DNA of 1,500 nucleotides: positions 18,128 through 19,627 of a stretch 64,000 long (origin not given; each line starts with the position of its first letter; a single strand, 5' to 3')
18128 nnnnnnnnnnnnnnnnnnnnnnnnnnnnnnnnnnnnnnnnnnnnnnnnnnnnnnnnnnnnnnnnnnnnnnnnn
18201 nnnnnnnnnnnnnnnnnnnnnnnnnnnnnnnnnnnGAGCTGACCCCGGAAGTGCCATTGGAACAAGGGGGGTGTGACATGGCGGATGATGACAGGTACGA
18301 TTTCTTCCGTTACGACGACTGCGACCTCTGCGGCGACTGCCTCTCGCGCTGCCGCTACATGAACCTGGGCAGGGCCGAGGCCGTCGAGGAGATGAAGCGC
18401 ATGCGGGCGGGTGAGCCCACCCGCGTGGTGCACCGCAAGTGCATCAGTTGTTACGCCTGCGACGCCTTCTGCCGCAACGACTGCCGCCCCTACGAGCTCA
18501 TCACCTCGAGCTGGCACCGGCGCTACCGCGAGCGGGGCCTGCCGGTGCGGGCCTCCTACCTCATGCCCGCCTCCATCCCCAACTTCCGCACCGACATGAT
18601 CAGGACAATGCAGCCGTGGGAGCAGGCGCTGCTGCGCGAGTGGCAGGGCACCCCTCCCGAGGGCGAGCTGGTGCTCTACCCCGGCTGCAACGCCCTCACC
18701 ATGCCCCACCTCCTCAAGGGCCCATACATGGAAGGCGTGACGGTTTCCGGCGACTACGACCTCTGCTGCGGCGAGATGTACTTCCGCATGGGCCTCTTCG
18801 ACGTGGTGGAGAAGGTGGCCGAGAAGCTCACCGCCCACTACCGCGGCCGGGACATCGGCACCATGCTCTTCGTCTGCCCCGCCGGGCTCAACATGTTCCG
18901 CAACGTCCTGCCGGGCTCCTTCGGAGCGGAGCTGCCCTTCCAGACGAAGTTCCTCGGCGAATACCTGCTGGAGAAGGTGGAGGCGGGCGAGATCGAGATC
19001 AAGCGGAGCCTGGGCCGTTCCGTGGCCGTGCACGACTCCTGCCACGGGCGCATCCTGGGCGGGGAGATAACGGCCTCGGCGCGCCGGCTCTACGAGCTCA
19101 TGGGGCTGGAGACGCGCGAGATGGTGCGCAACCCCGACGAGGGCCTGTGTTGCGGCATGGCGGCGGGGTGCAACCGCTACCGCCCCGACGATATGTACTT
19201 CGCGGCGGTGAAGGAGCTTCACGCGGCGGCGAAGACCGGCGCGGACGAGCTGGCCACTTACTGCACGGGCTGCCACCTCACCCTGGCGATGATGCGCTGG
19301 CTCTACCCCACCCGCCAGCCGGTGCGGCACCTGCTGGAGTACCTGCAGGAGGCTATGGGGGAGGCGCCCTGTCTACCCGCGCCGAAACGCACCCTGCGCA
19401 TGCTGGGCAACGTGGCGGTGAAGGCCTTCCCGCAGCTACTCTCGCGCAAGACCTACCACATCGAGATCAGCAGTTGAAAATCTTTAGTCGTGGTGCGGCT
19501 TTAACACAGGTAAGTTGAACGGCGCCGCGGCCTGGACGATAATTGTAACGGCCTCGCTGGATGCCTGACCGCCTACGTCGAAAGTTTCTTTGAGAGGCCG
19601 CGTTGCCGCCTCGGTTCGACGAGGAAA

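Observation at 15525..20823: Tandem triplication of HdrD/GlpC-like CCG-domain Fe-S proteins upstream of an acyl-CoA dehydrogenase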

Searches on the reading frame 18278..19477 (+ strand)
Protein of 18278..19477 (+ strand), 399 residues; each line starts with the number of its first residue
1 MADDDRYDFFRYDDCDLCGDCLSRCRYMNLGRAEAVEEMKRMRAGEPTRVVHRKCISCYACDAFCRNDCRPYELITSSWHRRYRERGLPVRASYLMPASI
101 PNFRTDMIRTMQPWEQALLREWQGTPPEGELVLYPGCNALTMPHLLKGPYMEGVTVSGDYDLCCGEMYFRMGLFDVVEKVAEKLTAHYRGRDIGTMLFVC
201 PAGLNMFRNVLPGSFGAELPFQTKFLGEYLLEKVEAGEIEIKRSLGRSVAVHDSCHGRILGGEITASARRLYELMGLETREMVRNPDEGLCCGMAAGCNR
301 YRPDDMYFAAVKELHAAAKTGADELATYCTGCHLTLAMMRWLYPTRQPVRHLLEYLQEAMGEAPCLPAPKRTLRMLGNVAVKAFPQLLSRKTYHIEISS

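Call 4: search_protein_families(library=pfam, proteins=[window:18278-19477:+], max_evalue=0.01)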
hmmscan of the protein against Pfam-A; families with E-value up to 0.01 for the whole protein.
window:18278-19477:+ (399 aa): 2 families
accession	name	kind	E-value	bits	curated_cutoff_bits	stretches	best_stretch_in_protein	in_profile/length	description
PF02754.22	CCG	-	5.4e-11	42.9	20.6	1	249-336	1-84/85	Cysteine-rich domain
PF13237.11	Fer4_10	-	0.0012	19.1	25.5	1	12-65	6-52/53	4Fe-4S dicluster domain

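Call 5: search_protein_families(library=ncbifam, proteins=[window:18278-19477:+], max_evalue=0.01)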
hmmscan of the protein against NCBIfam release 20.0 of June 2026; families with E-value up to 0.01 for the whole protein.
window:18278-19477:+ (399 aa): 8 families
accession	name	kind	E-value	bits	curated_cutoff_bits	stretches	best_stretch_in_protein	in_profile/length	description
NF045663.1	diclust_near_Sec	equivalog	1.4e-14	53.2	530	1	18-367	311-643/759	pyridine nucleotide-disulfide oxidoreductase/dicluster-binding protein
NF045670.1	quin_L_LdhH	equivalog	1.7e-13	49.7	800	1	161-337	505-686/706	L-lactate dehydrogenase (quinone) large subunit LdhH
NF004898.0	PRK06259.1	equivalog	5.1e-12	45.2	385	1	161-358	300-486/488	fumarate reductase (CoM/CoB) subunit TfrB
NF008369.0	PRK11168.1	equivalog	4.7e-06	25.7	278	1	152-360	195-399/401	anaerobic glycerol-3-phosphate dehydrogenase subunit C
NF045724.1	ferredox_TmcB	equivalog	3e-05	22.8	735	1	228-351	294-419/430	electron transfer complex ferredoxin TmcB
NF045711.1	sulf_resp_HmcF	equivalog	0.00027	19.8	750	1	220-339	306-428/457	sulfate respiration complex iron-sulfur protein HmcF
NF008434.0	PRK11274.1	equivalog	0.0003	19.8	333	1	228-360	284-407/409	glycolate oxidase subunit GlcF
TIGR03288.1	CoB_CoM_SS_B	equivalog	0.00051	19.4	345.15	1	240-336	137-237/290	CoB--CoM heterodisulfide reductase subunit B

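Call 8: find_homologous_proteins(query=window:18278-19477:+, max_evalue=0.00001)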
Query window:18278-19477:+ (399 aa): 235 proteins with E <= 0.00001 among 3513 candidates; the best 120 are listed.
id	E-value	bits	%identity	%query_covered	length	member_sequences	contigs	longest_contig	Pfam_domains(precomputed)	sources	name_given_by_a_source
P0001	4.8e-248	841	89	99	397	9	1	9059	PF02754.22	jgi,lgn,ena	-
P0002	2.4e-231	786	81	99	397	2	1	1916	PF02754.22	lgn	-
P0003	1.2e-229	780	83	97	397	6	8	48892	PF02754.22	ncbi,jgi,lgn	-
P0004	1.2e-227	774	81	98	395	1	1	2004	PF02754.22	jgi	jgi:Fe-S oxidoreductase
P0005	8.4e-227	771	81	99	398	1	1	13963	PF02754.22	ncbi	-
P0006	1.0e-225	767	81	98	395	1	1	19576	PF02754.22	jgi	jgi:Fe-S oxidoreductase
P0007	9.1e-225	764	81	99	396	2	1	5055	PF02754.22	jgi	-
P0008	7.9e-224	761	81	99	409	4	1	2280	PF02754.22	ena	-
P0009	4.3e-220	749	76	99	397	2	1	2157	PF02754.22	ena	-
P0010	2.5e-218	743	78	99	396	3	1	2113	PF02754.22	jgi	jgi:Fe-S oxidoreductase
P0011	1.6e-217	740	77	98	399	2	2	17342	PF02754.22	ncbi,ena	-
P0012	6.6e-216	735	77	99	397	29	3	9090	PF02754.22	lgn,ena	-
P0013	1.2e-214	731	78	98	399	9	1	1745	PF02754.22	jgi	jgi:Fe-S oxidoreductase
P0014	1.5e-214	731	78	98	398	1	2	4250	PF02754.22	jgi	jgi:Fe-S oxidoreductase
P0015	1.5e-214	731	77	98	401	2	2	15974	PF02754.22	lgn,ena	-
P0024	1.6e-196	671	72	99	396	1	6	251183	PF02754.22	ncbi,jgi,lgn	jgi:Fe-S oxidoreductase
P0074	1.1e-126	441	50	97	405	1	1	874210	PF02754.22,PF13237.12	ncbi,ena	-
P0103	7.6e-114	399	46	97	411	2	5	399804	PF13534.12,PF02754.22,PF13237.12,PF13187.12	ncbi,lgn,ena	-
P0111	4.7e-111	390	45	98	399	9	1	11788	PF02754.22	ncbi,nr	ncbi:MAG: Fe-S oxidoreductase [Candidatus Methanolliviera sp. GoM_oil]|nr:MAG: Fe-S oxidoreductase [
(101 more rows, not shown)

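Call 9: find_encoding_contigs(protein=P0003, flank=10000, max_places=3)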
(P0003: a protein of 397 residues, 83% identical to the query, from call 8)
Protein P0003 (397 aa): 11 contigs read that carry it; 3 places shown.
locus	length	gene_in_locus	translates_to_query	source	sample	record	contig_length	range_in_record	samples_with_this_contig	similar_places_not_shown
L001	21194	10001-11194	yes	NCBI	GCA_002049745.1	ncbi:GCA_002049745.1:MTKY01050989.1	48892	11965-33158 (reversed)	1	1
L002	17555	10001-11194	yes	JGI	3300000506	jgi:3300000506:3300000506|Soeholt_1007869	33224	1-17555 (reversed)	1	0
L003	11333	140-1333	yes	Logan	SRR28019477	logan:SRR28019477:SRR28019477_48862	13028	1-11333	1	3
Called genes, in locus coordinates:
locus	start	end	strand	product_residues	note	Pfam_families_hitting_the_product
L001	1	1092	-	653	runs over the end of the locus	PF00999:Na_H_Exchanger, PF00582:Usp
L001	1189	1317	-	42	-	-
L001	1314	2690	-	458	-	PF00890:FAD_binding_2 (faint), PF01266:DAO (weak), PF01494:FAD_binding_3, PF05834:Lycopene_cycl (faint), PF13450:NAD_binding_8 (weak), PF01266:DAO (weak)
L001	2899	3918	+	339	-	PF03279:Lip_A_acyltrans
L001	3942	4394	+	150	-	PF12675:DUF3795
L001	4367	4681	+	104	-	-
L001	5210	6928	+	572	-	PF07969:Amidohydro_3, PF01979:Amidohydro_1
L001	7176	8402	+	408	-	PF13183:Fer4_8 (weak), PF13237:Fer4_10, PF02754:CCG (weak)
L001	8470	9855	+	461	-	PF12838:Fer4_7 (faint), PF13183:Fer4_8 (faint), PF02754:CCG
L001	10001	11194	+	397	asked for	PF02754:CCG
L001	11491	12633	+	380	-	PF02771:Acyl-CoA_dh_N, PF02770:Acyl-CoA_dh_M, PF00441:Acyl-CoA_dh_1, PF08028:Acyl-CoA_dh_2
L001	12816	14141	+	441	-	PF13347:MFS_2 (weak), PF05977:MFS_3, PF07690:MFS_1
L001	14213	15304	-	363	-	PF13450:NAD_binding_8 (weak)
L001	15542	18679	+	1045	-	PF12705:PDDEXK_1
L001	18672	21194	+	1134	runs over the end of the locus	PF00580:UvrD-helicase, PF13245:AAA_19, PF13361:UvrD_C (weak), PF13538:UvrD_C_2 (faint), PF12705:PDDEXK_1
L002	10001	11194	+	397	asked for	PF02754:CCG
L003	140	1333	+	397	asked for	PF02754:CCG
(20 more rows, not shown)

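Call 10: find_encoding_contigs(protein=P0024, flank=10000, max_places=2)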
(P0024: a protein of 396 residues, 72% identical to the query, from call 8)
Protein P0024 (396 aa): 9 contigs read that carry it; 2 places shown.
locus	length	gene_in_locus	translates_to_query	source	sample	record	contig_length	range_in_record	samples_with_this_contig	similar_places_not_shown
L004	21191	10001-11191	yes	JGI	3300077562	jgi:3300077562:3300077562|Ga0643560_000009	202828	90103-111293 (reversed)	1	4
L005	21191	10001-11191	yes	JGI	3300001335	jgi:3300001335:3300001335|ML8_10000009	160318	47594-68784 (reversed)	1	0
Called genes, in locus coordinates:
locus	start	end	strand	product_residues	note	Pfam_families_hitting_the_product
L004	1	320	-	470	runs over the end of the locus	PF00890:FAD_binding_2 (faint), PF01266:DAO (weak), PF01494:FAD_binding_3 (faint), PF12831:FAD_oxidored (faint), PF13450:NAD_binding_8 (weak), PF01266:DAO (weak)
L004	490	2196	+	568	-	PF01565:FAD_binding_4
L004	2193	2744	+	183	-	PF12675:DUF3795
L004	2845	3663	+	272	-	PF02596:DUF169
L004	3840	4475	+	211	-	PF01209:Ubie_methyltran, PF13489:Methyltransf_23, PF07021:MetW (faint), PF08241:Methyltransf_11, PF08242:Methyltransf_12, PF13649:Methyltransf_25, PF13847:Methyltransf_31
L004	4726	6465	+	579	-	PF07969:Amidohydro_3, PF01979:Amidohydro_1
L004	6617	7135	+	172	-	PF13302:Acetyltransf_3, PF13420:Acetyltransf_4, PF00583:Acetyltransf_1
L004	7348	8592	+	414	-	PF13183:Fer4_8 (weak), PF13237:Fer4_10, PF02754:CCG (weak)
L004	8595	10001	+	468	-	PF02754:CCG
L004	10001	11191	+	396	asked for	PF02754:CCG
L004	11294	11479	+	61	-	-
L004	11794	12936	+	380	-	PF02771:Acyl-CoA_dh_N, PF02770:Acyl-CoA_dh_M, PF00441:Acyl-CoA_dh_1, PF08028:Acyl-CoA_dh_2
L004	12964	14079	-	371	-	PF13450:NAD_binding_8 (weak)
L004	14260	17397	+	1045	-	PF12705:PDDEXK_1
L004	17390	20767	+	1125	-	PF00580:UvrD-helicase, PF13245:AAA_19, PF13361:UvrD_C (faint), PF13538:UvrD_C_2 (faint), PF12705:PDDEXK_1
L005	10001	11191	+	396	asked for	PF02754:CCG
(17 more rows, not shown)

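Call 11: find_encoding_contigs(protein=P0074, flank=10000, max_places=2)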
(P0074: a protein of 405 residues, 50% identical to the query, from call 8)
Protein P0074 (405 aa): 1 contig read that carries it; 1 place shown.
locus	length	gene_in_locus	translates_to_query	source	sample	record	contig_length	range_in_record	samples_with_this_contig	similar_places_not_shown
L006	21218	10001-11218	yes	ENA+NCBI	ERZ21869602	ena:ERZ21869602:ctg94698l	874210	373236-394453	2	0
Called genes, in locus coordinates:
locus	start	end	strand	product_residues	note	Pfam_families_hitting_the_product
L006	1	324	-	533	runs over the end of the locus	PF00890:FAD_binding_2, PF01266:DAO (faint), PF01946:Thi4 (weak), PF03486:HI0933_like (faint), PF07992:Pyr_redox_2 (weak), PF12831:FAD_oxidored, PF01593:Amino_oxidase, PF13450:NAD_binding_8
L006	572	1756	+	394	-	PF08240:ADH_N, PF16912:Glu_dehyd_C (weak), PF00107:ADH_zinc_N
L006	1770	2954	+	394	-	PF00246:Peptidase_M14, PF24827:AstE_AspA_cat (faint)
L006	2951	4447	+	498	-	PF04389:Peptidase_M28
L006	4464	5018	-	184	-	PF13302:Acetyltransf_3, PF13420:Acetyltransf_4, PF00583:Acetyltransf_1, PF13673:Acetyltransf_10, PF13508:Acetyltransf_7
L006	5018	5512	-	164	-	PF03205:MobB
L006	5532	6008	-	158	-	PF02580:Tyr_Deacylase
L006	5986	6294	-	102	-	PF01910:Thiamine_BP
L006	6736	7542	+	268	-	PF03372:Exo_endo_phos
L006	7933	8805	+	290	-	-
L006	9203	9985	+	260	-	PF05448:AXE1 (faint), PF06500:FrsA-like, PF02129:Peptidase_S15, PF20434:BD-FAE (weak), PF00561:Abhydrolase_1, PF12146:Hydrolase_4, PF12697:Abhydrolase_6, PF00326:Peptidase_S9, +1 more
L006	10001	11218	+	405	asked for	PF13237:Fer4_10 (weak), PF02754:CCG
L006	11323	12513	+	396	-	PF07884:VKOR, PF13462:Thioredoxin_4, PF01323:DSBA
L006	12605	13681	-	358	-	PF13407:Peripla_BP_4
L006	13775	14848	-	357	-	PF00072:Response_reg, PF01339:CheB_methylest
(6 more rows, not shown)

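Call 12: find_encoding_contigs(protein=P0103, flank=10000, max_places=2)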
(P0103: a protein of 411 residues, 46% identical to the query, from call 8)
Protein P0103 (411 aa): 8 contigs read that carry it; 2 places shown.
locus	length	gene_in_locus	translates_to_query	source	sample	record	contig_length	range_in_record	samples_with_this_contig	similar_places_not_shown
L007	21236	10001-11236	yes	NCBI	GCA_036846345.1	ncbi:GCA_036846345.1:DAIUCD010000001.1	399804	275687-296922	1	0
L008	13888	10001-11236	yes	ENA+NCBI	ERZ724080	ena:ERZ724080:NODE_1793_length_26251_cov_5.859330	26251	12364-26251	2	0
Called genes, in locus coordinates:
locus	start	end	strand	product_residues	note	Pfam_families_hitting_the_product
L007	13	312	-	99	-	-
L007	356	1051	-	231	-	PF04733:Coatomer_E (faint), PF12895:ANAPC3 (faint), PF13429:TPR_15 (faint), PF20308:TPR-S (faint), PF13432:TPR_16 (weak), PF13414:TPR_11, PF00515:TPR_1 (weak), PF07719:TPR_2 (weak), +14 more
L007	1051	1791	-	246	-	PF01975:SurE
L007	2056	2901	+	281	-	PF02540:NAD_synthase (weak)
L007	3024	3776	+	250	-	-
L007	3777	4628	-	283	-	PF02985:HEAT (faint), PF13646:HEAT_2, PF03130:HEAT_PBS (faint), PF13646:HEAT_2 (weak)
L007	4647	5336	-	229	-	PF04773:FecR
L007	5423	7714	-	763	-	PF13424:TPR_12 (faint), PF13432:TPR_16 (faint), PF00515:TPR_1 (faint), PF07719:TPR_2 (faint), PF13181:TPR_8 (faint), PF25058:ARM_TT21 (faint), PF14559:TPR_19 (faint), PF01464:SLT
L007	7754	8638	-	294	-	PF28315:OmpL37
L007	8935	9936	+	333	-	PF03168:LEA_2 (faint)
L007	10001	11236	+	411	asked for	PF13187:Fer4_9 (faint), PF13237:Fer4_10 (weak), PF13534:Fer4_17 (weak), PF02754:CCG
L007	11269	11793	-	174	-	PF13302:Acetyltransf_3, PF00583:Acetyltransf_1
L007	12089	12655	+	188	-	PF01844:HNH, PF14279:HNH_5 (faint)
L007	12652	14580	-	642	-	PF00330:Aconitase, PF28406:AcnX_3rd (weak), PF00694:Aconitase_C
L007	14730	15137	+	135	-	PF01814:Hemerythrin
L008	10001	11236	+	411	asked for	PF13187:Fer4_9 (faint), PF13237:Fer4_10 (weak), PF13534:Fer4_17 (weak), PF02754:CCG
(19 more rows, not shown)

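Call 13: find_encoding_contigs(protein=P0111, flank=10000, max_places=2)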
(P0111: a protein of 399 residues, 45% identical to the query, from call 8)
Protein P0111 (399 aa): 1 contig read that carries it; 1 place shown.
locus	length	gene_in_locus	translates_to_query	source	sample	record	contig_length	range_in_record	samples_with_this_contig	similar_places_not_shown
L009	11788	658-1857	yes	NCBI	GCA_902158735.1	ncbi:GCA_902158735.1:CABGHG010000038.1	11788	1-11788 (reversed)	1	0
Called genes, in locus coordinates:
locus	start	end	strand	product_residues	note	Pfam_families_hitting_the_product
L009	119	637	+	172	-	-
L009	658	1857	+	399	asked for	PF02754:CCG (weak)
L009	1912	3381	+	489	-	PF13183:Fer4_8 (weak), PF13534:Fer4_17 (weak), PF02754:CCG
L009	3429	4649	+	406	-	PF13183:Fer4_8 (weak), PF13237:Fer4_10, PF02754:CCG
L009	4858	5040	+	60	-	-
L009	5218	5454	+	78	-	-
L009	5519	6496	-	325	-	PF13353:Fer4_12 (weak), PF04055:Radical_SAM, PF12838:Fer4_7 (faint), PF14697:Fer4_21 (faint), PF00037:Fer4 (weak), PF12797:Fer4_2 (weak), PF12837:Fer4_6 (faint), PF13353:Fer4_12 (weak)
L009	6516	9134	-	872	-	PF02901:PFL-like, PF01228:Gly_radical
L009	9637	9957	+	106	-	PF02901:PFL-like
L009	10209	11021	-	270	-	PF00378:ECH_1, PF16113:ECH_2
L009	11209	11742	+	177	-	PF02771:Acyl-CoA_dh_N, PF02770:Acyl-CoA_dh_M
